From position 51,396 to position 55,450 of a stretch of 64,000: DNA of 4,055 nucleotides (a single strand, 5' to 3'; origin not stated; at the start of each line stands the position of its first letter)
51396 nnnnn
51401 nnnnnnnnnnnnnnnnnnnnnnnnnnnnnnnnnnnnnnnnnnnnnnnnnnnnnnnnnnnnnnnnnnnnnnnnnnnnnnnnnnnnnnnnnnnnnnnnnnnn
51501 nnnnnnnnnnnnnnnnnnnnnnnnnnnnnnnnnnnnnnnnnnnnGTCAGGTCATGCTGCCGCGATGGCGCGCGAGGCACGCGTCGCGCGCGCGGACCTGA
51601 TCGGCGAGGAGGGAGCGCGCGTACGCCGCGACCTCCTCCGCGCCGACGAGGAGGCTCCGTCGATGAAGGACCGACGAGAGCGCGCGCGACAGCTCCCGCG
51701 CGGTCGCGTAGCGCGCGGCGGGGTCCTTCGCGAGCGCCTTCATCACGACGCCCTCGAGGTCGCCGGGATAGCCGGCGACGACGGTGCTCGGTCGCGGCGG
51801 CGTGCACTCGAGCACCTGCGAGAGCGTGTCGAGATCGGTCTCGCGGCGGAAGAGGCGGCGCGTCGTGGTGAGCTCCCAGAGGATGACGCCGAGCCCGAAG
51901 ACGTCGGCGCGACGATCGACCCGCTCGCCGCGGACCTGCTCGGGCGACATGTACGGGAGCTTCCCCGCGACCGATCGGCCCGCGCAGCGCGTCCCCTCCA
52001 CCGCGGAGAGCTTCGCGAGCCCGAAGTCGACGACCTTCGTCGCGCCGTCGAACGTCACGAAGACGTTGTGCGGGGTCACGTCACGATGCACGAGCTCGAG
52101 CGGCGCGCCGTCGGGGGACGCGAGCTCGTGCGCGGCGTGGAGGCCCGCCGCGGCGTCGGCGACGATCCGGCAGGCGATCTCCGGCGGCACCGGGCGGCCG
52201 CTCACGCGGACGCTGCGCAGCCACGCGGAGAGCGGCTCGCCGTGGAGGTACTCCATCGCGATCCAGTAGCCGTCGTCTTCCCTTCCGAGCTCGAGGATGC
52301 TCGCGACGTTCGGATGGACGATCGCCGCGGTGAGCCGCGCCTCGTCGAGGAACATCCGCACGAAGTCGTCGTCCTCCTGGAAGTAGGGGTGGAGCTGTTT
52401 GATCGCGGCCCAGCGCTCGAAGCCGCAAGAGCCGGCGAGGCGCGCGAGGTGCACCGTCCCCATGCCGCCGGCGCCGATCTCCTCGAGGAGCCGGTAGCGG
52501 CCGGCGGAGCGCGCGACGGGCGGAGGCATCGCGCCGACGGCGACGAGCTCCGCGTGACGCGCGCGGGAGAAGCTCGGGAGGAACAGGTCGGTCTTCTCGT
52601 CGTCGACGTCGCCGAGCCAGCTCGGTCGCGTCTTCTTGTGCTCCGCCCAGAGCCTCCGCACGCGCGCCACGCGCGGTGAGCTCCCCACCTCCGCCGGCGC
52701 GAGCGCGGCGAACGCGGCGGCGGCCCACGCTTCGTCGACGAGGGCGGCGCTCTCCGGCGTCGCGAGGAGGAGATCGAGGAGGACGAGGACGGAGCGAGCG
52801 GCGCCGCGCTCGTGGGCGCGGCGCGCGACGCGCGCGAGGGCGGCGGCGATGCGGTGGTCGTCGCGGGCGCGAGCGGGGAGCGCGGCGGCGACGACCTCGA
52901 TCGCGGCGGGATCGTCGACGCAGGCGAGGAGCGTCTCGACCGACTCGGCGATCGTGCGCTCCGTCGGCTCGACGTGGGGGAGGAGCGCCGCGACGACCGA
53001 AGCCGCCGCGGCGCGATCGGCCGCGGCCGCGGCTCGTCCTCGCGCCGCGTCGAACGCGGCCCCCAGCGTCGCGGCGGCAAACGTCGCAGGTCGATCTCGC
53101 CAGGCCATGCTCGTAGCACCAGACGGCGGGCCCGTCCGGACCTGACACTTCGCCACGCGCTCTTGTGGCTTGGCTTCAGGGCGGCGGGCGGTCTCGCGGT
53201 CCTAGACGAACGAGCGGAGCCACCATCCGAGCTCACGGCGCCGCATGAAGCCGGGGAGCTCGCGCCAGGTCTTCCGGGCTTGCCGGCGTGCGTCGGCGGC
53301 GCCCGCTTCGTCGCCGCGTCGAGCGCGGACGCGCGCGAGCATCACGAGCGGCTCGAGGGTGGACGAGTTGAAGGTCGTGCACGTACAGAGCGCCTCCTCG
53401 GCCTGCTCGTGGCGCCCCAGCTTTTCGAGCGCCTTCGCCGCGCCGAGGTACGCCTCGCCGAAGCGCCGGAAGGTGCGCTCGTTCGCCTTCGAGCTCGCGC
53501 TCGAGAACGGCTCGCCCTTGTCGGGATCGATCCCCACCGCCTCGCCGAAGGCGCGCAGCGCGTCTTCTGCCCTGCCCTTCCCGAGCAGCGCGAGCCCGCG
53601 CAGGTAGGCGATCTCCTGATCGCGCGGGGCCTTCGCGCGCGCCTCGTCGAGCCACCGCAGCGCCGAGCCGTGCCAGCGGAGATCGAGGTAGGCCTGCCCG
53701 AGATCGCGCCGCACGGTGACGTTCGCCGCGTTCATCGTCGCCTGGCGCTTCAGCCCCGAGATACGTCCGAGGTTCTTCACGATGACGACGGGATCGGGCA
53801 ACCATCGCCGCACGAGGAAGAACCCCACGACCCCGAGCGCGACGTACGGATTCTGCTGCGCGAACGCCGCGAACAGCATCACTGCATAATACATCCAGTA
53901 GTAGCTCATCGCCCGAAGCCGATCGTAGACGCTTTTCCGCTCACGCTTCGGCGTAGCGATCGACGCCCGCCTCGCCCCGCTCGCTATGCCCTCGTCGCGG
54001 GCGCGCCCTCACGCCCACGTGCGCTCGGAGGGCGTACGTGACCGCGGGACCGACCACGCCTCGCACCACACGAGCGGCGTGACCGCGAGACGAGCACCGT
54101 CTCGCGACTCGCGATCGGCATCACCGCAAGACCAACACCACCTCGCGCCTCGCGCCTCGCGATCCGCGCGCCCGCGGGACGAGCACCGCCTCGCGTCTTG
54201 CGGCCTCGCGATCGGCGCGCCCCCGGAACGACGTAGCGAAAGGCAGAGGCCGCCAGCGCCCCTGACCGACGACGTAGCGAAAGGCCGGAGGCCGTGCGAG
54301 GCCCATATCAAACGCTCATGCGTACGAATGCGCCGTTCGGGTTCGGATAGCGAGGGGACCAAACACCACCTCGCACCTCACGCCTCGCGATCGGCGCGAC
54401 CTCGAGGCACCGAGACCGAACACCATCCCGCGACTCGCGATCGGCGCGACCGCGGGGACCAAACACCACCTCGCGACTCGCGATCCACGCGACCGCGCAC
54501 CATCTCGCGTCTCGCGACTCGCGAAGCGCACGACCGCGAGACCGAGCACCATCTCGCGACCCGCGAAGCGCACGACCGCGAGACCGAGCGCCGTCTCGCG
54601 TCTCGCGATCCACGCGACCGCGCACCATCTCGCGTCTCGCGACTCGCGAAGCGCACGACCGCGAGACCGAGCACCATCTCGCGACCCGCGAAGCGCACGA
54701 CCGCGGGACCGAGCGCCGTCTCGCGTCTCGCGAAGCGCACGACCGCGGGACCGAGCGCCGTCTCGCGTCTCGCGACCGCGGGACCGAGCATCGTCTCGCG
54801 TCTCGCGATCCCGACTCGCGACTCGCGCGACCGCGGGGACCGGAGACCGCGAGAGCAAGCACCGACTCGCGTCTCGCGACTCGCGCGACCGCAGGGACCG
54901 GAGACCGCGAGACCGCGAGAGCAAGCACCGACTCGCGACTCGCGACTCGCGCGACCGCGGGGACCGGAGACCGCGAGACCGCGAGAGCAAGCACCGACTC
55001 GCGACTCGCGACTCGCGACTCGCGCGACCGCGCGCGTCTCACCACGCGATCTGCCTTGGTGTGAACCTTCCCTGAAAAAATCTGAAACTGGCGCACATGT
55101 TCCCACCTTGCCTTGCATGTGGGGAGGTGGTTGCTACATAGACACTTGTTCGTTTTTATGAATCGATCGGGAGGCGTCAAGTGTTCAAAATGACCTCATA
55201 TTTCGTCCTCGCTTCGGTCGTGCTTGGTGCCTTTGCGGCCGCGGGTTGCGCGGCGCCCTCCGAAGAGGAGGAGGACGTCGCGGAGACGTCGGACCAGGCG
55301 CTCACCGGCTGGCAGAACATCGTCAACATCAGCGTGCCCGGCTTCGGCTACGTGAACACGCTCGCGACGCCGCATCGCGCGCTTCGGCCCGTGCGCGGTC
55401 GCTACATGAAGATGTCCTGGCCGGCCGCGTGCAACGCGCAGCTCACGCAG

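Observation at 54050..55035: About 1 kb of nested tandem repeats built on the TCGCGA palindrome in a divergent promoter region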

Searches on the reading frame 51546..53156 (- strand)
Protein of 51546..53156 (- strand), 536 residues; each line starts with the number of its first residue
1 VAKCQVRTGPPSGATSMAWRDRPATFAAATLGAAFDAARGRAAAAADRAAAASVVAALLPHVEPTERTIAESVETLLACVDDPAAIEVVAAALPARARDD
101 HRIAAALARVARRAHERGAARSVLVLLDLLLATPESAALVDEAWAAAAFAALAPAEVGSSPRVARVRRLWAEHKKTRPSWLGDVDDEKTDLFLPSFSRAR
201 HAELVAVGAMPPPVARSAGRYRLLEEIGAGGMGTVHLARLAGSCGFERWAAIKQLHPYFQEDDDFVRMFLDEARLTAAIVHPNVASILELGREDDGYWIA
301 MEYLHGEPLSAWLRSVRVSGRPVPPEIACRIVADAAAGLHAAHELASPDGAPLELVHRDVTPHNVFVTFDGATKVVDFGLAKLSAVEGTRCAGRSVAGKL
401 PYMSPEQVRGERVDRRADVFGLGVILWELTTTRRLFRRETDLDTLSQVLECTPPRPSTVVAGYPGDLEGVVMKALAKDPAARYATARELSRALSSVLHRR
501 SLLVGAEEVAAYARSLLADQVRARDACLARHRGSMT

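Call 24: search_protein_families(library=pfam, proteins=[window:51546-53156:-], max_evalue=0.01)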
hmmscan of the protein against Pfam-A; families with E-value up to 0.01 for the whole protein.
window:51546-53156:- (536 aa): 3 families
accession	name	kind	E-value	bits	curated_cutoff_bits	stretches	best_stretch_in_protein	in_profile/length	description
PF00069.31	Pkinase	-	8.9e-31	107.7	31.7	1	221-484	1-253/263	Protein kinase domain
PF07714.23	PK_Tyr_Ser-Thr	-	6.6e-25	88.3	23.1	1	223-482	3-248/258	Protein tyrosine and serine/threonine kinase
PF01636.29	APH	-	0.0014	18.9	23.2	1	335-383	150-199/239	Phosphotransferase enzyme family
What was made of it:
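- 51546..53156 (-): Ser/Thr protein kinase gene downstream of the TPR gene on the same strand. Call 24 (Pkinase, E 8.9e-31).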

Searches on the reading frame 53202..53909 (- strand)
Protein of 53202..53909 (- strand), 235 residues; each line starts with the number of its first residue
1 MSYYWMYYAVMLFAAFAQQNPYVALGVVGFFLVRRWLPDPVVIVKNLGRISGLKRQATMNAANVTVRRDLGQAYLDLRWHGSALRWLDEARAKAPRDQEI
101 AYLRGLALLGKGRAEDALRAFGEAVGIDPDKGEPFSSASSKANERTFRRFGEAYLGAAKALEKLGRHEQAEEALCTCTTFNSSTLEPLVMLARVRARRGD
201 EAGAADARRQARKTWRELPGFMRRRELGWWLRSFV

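Call 12: find_encoding_contigs(protein=window:53202-53909:-, flank=10000, max_places=10)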
Protein window:53202-53909:- (235 aa): no gene with exactly this product is on record in the collection.

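Call 13: find_homologous_proteins(query=window:53202-53909:-)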
Query window:53202-53909:- (235 aa): 156 proteins with E <= 0.001 among 4674 candidates; the best 120 are listed.
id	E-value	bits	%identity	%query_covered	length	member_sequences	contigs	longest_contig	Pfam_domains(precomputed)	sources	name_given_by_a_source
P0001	2.2e-152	523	100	100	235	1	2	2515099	PF14559.13,PF25062.2,PF00515.35,PF13432.13,PF13428.13,PF13181.13,PF07719.24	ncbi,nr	ncbi:MAG: hypothetical protein KIT84_19910 [Labilithrix sp.]|nr:hypothetical protein [Labilithrix sp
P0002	7.9e-114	397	79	98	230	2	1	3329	PF14559.13,PF25062.2,PF00515.35,PF13432.13,PF13428.13,PF13181.13,PF07719.24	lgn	-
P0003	2.4e-113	395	77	98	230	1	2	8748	PF14559.13,PF00515.35,PF12895.14,PF13424.13,PF13432.13,PF13181.13,PF07719.24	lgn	-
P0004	3.2e-109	382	74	99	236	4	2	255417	PF14559.13,PF25062.2,PF00515.35,PF12895.14,PF13432.13,PF13428.13,PF13181.13,PF07719.24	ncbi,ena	ncbi:MAG: hypothetical protein U0270_36970 [Labilithrix sp.]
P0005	2.6e-107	376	73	100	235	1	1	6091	PF14559.13,PF25062.2,PF00515.35,PF13424.13,PF13432.13,PF13428.13,PF13181.13,PF07719.24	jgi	jgi:tetratricopeptide (TPR) repeat protein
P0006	5.0e-105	368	71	100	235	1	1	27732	PF14559.13,PF13432.13,PF13181.13,PF07719.24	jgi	jgi:tetratricopeptide (TPR) repeat protein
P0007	1.7e-103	363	71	100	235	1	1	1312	PF14559.13,PF13428.13,PF13181.13,PF07719.24,PF13174.13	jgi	jgi:tetratricopeptide (TPR) repeat protein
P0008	4.6e-102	359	69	100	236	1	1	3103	PF14559.13,PF13432.13,PF13428.13,PF13181.13,PF07719.24,PF13174.13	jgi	jgi:tetratricopeptide (TPR) repeat protein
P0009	3.9e-101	356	68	100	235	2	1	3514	PF14559.13,PF25062.2,PF00515.35,PF13432.13,PF13428.13,PF13181.13,PF14561.13,PF07719.24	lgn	-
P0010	5.2e-101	355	69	99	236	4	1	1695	PF14559.13,PF00515.35,PF12895.14,PF13432.13,PF13428.13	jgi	jgi:tetratricopeptide (TPR) repeat protein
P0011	6.6e-99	348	67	99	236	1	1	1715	PF14559.13,PF00515.35,PF12895.14,PF13432.13,PF13181.13,PF07719.24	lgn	-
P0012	1.0e-98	348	67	100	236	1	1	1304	PF14559.13,PF13428.13,PF13181.13,PF07719.24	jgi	jgi:tetratricopeptide (TPR) repeat protein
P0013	1.9e-98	347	66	100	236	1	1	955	PF14559.13,PF00515.35,PF13424.13,PF13432.13,PF13428.13,PF13181.13,PF07719.24,PF13174.13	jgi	jgi:tetratricopeptide (TPR) repeat protein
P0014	7.0e-98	345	67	100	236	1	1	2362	PF14559.13,PF13432.13,PF13428.13,PF13181.13,PF07719.24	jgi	jgi:tetratricopeptide (TPR) repeat protein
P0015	1.3e-97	344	66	100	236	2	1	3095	PF14559.13,PF25062.2,PF13428.13,PF13181.13,PF07719.24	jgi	jgi:tetratricopeptide (TPR) repeat protein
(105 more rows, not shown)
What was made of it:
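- The source is a MAG (call 13). The contig is 2.5 Mb (call 13), which suggests long-read data; that is my inference.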

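Call 14: find_encoding_contigs(protein=P0001, flank=10000, max_places=4)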
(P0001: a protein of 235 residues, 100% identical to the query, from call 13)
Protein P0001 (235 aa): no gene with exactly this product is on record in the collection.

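Call 15: find_encoding_contigs(protein=P0004, flank=10000, max_places=4)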
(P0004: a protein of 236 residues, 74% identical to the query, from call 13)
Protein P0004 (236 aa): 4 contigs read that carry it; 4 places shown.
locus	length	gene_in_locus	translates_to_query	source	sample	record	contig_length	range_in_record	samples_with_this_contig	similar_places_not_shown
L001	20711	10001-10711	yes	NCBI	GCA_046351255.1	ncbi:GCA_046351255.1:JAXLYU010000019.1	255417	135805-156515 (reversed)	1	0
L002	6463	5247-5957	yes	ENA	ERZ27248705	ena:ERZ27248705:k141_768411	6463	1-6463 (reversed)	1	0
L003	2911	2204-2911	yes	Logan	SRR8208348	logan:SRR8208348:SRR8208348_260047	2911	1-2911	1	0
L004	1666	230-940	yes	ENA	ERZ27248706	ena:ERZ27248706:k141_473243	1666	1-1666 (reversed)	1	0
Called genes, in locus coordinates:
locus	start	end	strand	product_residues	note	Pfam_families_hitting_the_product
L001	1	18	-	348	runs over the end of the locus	-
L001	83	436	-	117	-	-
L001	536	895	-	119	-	-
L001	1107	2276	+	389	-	PF09587:PGA_cap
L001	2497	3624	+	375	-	PF13428:TPR_14 (faint), PF14559:TPR_19 (faint)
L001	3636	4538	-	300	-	PF00106:adh_short, PF01370:Epimerase (weak), PF08659:KR, PF13561:adh_short_C2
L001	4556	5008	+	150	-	-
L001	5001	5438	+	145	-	-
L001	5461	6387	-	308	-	PF00126:HTH_1, PF03466:LysR_substrate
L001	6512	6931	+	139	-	PF13564:DoxX_2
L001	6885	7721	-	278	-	PF09296:NUDIX-like (weak), PF09297:Zn_ribbon_NUD, PF00293:NUDIX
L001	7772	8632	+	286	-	PF03747:ADP_ribosyl_GH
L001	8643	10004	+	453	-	-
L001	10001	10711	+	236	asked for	PF13428:TPR_14 (faint), PF14559:TPR_19 (faint), PF12895:ANAPC3 (faint), PF13181:TPR_8 (faint), PF00515:TPR_1 (faint), PF07719:TPR_2 (faint), PF13432:TPR_16 (weak), PF25062:ARM_TT21_N (faint)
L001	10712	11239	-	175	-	-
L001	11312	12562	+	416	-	PF00515:TPR_1 (faint), PF07719:TPR_2 (faint), PF13424:TPR_12 (faint), PF13432:TPR_16 (faint)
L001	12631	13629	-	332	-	PF04185:Phosphoesterase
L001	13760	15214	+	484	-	PF16655:PhoD_N, PF09423:PhoD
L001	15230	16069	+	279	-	PF06904:Extensin-like_C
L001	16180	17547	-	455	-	PF16697:Yop-YscD_cpl, PF00498:FHA, PF00158:Sigma54_activat, PF14532:Sigma54_activ_2, PF07728:AAA_5 (weak), PF25601:AAA_lid_14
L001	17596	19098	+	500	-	PF00069:Pkinase, PF07714:PK_Tyr_Ser-Thr, PF01636:APH (faint)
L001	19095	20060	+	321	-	-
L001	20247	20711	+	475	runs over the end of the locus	PF00069:Pkinase, PF07714:PK_Tyr_Ser-Thr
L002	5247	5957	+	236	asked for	PF13428:TPR_14 (faint), PF14559:TPR_19 (faint), PF12895:ANAPC3 (faint), PF13181:TPR_8 (faint), PF00515:TPR_1 (faint), PF07719:TPR_2 (faint), PF13432:TPR_16 (weak), PF25062:ARM_TT21_N (faint)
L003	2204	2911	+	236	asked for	PF13428:TPR_14 (faint), PF14559:TPR_19 (faint), PF12895:ANAPC3 (faint), PF13181:TPR_8 (faint), PF00515:TPR_1 (faint), PF07719:TPR_2 (faint), PF13432:TPR_16 (weak), PF25062:ARM_TT21_N (faint)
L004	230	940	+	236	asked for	PF13428:TPR_14 (faint), PF14559:TPR_19 (faint), PF12895:ANAPC3 (faint), PF13181:TPR_8 (faint), PF00515:TPR_1 (faint), PF07719:TPR_2 (faint), PF13432:TPR_16 (weak), PF25062:ARM_TT21_N (faint)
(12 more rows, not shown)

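Call 16: find_encoding_contigs(protein=P0003, flank=10000, max_places=4)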
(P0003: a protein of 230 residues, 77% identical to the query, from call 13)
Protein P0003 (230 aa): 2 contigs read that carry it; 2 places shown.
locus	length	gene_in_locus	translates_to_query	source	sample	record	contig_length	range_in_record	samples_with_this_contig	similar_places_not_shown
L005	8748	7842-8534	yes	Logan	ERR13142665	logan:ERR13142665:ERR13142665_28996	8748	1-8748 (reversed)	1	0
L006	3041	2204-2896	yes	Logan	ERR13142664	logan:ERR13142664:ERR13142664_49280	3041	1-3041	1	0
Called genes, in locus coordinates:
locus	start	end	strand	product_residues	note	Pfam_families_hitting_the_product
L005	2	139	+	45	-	?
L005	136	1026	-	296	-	PF01745:IPT, PF01715:IPPT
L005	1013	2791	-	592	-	PF02518:HATPase_c, PF13589:HATPase_c_3, PF01119:DNA_mis_repair, PF08676:MutL_C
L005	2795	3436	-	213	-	-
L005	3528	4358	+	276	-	PF13646:HEAT_2 (weak)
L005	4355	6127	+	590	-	PF13360:PQQ_2 (weak)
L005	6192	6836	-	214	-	PF03692:CxxCxxCC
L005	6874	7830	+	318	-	PF08240:ADH_N, PF00107:ADH_zinc_N, PF13602:ADH_zinc_N_2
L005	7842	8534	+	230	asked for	PF14559:TPR_19 (faint), PF13181:TPR_8 (faint), PF12895:ANAPC3 (faint), PF13424:TPR_12 (faint), PF00515:TPR_1 (faint), PF07719:TPR_2 (faint), PF13432:TPR_16 (faint)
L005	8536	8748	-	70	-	?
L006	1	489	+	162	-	?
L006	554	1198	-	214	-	PF03692:CxxCxxCC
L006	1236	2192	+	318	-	PF08240:ADH_N, PF00107:ADH_zinc_N, PF13602:ADH_zinc_N_2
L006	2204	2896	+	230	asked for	PF14559:TPR_19 (faint), PF13181:TPR_8 (faint), PF12895:ANAPC3 (faint), PF13424:TPR_12 (faint), PF00515:TPR_1 (faint), PF07719:TPR_2 (faint), PF13432:TPR_16 (faint)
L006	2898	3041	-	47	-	?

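Call 24: search_protein_families(library=pfam, proteins=[window:53202-53909:-], max_evalue=0.01)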
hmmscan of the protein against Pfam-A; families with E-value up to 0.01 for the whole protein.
window:53202-53909:- (235 aa): 13 families
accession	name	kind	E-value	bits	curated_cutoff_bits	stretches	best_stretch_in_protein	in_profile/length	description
PF13181.12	TPR_8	-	5.9e-10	39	25.7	1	152-181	2-31/34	Tetratricopeptide repeat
PF07719.23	TPR_2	-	9.9e-09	35.1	27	1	99-130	2-33/34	Tetratricopeptide repeat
PF14559.12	TPR_19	-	2.3e-07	31.4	25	0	55-104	16-65/68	Tetratricopeptide repeat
PF25062.1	ARM_TT21_N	-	8.1e-06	26.2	40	0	74-122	4-51/222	Tetratricopeptide repeat protein 21 N-terminal ARM repeat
PF13432.12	TPR_16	-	9.2e-06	26.5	32.7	1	69-130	2-63/65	Tetratricopeptide repeat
PF13428.12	TPR_14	-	1.3e-05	25.9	23.5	0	66-104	3-41/44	Tetratricopeptide repeat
PF00515.34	TPR_1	-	1.3e-05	25.2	27.8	0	102-130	5-33/34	Tetratricopeptide repeat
PF12895.13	ANAPC3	-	0.00011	22.8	27.2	0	70-124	29-82/82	Anaphase-promoting complex, cyclosome, subunit 3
PF13431.12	TPR_17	-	0.0021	18.6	24.4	0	92-118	7-33/34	Tetratricopeptide repeat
PF14561.12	TPR_20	-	0.0029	18.3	25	0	82-130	6-54/90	Tetratricopeptide repeat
PF13424.12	TPR_12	-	0.003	18.1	30.1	0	152-175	46-69/77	Tetratricopeptide repeat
PF21545.3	T7SS_EccA1_N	-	0.0061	16.3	27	1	44-131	152-238/272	T7SS, ESX-1 secretion system protein EccA1, N-terminal domain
PF20308.4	TPR-S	-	0.0068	17.4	27.6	0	157-216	24-83/102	Tetratricopeptide Repeats-Sensor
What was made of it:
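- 53202..53909 (-): Flanking gene: a TPR protein (identical to KIT84_19910 of a Labilithrix sp. MAG). It is the first gene of the divergent - strand pair. Calls 13 and 24.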

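Call 42: find_encoding_contigs(protein=P0002, flank=10000, max_places=4)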
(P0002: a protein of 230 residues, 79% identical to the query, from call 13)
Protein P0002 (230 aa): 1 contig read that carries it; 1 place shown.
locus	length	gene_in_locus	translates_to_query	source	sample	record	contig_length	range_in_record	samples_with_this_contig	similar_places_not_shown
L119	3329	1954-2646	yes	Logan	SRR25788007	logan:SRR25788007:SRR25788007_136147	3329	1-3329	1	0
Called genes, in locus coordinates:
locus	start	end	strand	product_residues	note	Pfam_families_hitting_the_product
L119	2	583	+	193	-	?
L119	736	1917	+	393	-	-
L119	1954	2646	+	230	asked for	PF25062:ARM_TT21_N (faint), PF14559:TPR_19 (faint), PF07719:TPR_2 (faint), PF13181:TPR_8 (faint), PF13428:TPR_14 (faint), PF13432:TPR_16 (weak), PF00515:TPR_1 (faint)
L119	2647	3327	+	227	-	?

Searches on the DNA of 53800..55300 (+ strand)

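Call 9: search_rna_families(source=window, start=53800, end=55300, threshold=evalue, max_evalue=1)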
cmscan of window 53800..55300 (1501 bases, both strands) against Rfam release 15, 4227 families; matches with E-value up to 1: 2.
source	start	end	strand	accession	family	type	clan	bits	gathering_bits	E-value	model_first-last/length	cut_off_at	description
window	54980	55077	+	RF02786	snoTBR2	Gene; snRNA; snoRNA; CD-box;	-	23.3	62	0.12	1-109/109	no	Small nucleolar RNA TBR2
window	54983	55043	-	RF01781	ASdes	Gene; sRNA;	-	17.4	40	0.93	1-68/68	no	ASdes TB sRNA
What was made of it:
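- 54228..54352 (+): Segment without heptads that interrupts the array. It carries its own duplication, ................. at 54228-54244 and 54269-54285, with the same 41-bp spacing. No Rfam match (call 9).
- On Known structured RNA (Rfam): There are only two hits, both below threshold (23.3 bits against 62, and 17.4 against 40; call 9).
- No Rfam family matches (call 9).
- Tried and rejected: Rfam at E <= 1 gave two sub-threshold hits (call 9).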

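Call 49: search_dna_similar(query=window:54350-55040:+, collection=plasmids, mode=distant, max_rows=10)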
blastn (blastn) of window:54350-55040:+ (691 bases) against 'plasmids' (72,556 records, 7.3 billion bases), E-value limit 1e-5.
No match.

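Call 50: search_dna_similar(query=window:54350-55040:+, collection=phages, mode=distant, max_rows=10)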
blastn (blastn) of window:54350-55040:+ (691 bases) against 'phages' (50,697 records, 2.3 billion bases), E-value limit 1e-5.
No match.
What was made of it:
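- On Iteron origin / plasmid replicon: There is no match in 72,556 plasmids or 50,697 phages (calls 49 and 50).
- No BLAST match in plasmids or phages (calls 49 and 50).
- Tried and rejected: BLAST in distant mode found no match (calls 49 and 50).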

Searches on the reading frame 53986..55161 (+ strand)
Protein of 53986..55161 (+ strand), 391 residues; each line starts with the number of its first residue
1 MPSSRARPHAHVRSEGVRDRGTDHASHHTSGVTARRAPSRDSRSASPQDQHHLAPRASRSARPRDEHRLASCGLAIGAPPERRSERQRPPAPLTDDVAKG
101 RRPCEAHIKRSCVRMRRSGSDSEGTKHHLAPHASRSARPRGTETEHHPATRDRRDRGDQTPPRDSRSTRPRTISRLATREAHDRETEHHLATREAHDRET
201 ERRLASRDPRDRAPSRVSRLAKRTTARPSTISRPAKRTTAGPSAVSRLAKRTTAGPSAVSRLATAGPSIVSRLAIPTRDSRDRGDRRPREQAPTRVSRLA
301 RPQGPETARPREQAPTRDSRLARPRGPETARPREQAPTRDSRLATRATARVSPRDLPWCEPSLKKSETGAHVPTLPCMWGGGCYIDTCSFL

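Call 59: find_homologous_proteins(query=window:53986-55161:+, max_evalue=0.001)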
Query window:53986-55161:+: 8000 candidates shared short words with the query, none scored E <= 0.001.
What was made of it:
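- The 391-aa + strand ORF has no hit among 5.8 billion proteins (call 59).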

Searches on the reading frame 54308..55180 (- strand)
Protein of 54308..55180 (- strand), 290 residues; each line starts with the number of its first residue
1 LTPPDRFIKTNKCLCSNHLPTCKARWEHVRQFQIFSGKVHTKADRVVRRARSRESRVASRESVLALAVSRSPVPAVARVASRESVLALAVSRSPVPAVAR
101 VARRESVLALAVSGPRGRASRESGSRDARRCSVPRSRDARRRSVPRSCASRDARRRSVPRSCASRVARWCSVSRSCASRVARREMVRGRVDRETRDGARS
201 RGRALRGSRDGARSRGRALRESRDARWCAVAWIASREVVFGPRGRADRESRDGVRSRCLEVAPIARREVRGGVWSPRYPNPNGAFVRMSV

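Call 64: search_protein_representatives(protein=window:54308-55180:-)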
Query: 290 residues. Proteins with E-value up to 0.001 (for the whole library): 0; up to 1e-10: 0; up to 1e-30: 0. The best 0 are listed.
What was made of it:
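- On Bacterial minisatellite / VNTR: Neither strand's ORF has a protein homologue (calls 59 and 64).
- Neither strand's ORF has a homologue (calls 59 and 64). The 290-aa - strand ORF has no hit among 1.84 billion representatives (call 64).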
